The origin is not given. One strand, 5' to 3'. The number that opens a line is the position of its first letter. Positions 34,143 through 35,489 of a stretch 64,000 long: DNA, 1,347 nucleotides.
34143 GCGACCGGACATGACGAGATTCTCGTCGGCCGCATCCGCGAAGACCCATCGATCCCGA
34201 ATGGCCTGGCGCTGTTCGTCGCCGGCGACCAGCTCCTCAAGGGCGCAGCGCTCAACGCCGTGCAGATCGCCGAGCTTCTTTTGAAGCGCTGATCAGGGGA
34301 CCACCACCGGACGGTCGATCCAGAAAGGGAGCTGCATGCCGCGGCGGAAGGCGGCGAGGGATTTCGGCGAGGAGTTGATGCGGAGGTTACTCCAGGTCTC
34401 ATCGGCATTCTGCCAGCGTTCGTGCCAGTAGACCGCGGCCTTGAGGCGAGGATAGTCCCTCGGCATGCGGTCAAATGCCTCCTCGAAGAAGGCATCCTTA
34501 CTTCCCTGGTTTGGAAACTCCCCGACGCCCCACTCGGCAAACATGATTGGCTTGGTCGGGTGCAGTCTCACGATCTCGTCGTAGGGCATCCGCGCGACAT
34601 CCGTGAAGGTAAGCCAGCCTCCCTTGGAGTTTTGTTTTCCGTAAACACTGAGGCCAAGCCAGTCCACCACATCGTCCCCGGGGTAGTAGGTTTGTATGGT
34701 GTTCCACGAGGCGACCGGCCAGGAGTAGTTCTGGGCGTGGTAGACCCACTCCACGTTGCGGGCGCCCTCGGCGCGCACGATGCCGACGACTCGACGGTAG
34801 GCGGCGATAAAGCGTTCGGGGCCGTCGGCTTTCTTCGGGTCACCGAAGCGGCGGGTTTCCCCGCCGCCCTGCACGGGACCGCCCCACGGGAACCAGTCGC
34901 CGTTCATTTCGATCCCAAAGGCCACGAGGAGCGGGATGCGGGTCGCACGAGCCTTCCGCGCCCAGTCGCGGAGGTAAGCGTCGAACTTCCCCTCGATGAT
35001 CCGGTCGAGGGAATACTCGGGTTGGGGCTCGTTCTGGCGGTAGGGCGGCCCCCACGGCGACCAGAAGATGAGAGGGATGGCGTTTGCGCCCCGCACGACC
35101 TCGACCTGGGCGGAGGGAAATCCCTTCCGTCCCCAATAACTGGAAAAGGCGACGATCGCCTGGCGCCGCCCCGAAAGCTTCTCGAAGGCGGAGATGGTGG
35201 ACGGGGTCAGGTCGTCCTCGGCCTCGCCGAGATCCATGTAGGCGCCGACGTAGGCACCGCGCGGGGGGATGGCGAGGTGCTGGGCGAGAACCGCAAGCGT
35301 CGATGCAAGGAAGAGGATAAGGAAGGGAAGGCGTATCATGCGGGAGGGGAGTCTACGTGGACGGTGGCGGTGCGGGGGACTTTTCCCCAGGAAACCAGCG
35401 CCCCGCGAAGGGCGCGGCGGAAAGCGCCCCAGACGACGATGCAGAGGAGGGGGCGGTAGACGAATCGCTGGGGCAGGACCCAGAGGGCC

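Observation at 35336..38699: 1121-aa single-polypeptide GH18-like + CE4 deacetylase + processive GT2 synthase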

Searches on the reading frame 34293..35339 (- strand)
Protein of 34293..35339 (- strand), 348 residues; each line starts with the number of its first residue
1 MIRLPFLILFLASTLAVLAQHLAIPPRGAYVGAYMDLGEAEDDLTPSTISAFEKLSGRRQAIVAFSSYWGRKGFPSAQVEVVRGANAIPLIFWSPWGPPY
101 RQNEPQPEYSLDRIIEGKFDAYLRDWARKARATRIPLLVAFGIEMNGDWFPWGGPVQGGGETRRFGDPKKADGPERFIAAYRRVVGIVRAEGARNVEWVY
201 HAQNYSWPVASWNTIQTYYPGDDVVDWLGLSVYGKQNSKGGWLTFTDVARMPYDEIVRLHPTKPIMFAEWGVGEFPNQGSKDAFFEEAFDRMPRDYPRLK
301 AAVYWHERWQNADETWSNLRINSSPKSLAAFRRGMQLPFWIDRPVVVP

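Call 9: search_protein_families(library=pfam, proteins=[window:34293-35339:-], max_evalue=0.001)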
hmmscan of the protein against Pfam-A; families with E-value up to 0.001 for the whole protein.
window:34293-35339:- (348 aa): 1 family
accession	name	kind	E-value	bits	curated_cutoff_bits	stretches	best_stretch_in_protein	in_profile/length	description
PF02156.21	Glyco_hydro_26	-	3.8e-11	43.3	20.2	1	116-242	133-240/311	Glycosyl hydrolase family 26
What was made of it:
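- On GH26 (downstream gene 34293-35339): 43.3 bits against a cut-off of 20.2 (call 9).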

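Call 60: search_solved_structures(query=window:34293-35339:-, max_evalue=0.01, show_alignments=1)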
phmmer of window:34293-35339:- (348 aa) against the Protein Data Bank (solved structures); distinct sequences matched with E-value up to 0.01: 18.
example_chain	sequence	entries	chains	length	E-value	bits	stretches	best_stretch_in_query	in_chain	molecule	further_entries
2bv9_A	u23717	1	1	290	1.9e-24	89.3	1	45-334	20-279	ENDOGLUCANASE H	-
2bvd_A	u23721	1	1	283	2.2e-24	89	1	45-334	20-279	ENDOGLUCANASE H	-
2v3g_A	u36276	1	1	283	2.2e-24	89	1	45-334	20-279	ENDOGLUCANASE H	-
2cip_A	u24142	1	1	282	5.7e-24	87.7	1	45-334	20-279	ENDOGLUCANASE H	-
2vi0_A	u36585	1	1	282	6.6e-24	87.5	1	45-334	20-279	Endoglucanase H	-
2cit_A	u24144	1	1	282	1.4e-23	86.4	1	45-334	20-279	ENDOGLUCANASE H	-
6zpl_C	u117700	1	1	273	2e-23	85.9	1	46-334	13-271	Endoglucanase H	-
8xvi_R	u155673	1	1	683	4.8e-23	84.6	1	45-335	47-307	Endoglucanase H,Endothelin-1 receptor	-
7xp4_R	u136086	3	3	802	9.8e-23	83.6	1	45-335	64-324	Endoglucanase H,Taste receptor type 2 member 46,Endoglucanase H,Taste receptor type 2 memb | Endoglucanase H,Taste receptor type 2 member 46,Bitter taste recept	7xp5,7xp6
8xvj_R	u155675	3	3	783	1.5e-22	83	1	45-334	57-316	Endoglucanase H,Endothelin-1 receptor,Soluble cytochrome b562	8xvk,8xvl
7xjr_A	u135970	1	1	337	0.00015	23.7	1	213-341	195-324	AlXyn26A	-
2whm_A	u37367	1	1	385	0.00021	23.3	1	113-243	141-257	ENDO-1,4-BETA MANNANASE, MAN26A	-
1odz_A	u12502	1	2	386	0.00022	23.2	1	113-243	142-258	Mannan endo-1,4-beta-mannosidase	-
1j9y_A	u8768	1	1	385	0.00023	23.2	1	113-243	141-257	MANNANASE A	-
7xs3_A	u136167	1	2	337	0.00023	23.2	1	213-341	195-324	AlXyn26A E243A-X3X4X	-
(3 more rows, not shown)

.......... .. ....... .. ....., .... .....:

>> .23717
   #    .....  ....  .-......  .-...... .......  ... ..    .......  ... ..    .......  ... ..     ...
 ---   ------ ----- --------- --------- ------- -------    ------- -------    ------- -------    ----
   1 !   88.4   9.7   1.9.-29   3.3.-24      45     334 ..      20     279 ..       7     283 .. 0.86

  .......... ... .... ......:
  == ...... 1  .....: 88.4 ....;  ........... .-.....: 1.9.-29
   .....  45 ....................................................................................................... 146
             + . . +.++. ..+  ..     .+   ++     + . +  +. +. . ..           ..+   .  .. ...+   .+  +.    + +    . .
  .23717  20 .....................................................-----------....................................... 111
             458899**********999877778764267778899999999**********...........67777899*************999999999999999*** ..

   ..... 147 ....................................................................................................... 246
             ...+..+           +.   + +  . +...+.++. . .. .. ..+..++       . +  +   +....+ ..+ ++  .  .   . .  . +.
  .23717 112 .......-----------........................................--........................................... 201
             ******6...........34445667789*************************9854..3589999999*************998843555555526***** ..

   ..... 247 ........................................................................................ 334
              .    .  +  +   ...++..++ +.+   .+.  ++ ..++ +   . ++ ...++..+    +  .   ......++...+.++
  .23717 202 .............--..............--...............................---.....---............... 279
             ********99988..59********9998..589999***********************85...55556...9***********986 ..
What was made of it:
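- On GH26 (downstream gene 34293-35339): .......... and MFAEWG align with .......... and IIAEFA of Lic26A (2bv9, E 1.9e-24) (call 60).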

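Call 62: search_protein_families(library=ncbifam, proteins=[window:34293-35339:-], max_evalue=1e-10)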
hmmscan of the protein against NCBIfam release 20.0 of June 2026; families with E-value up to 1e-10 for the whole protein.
window:34293-35339:- (348 aa): 0 families
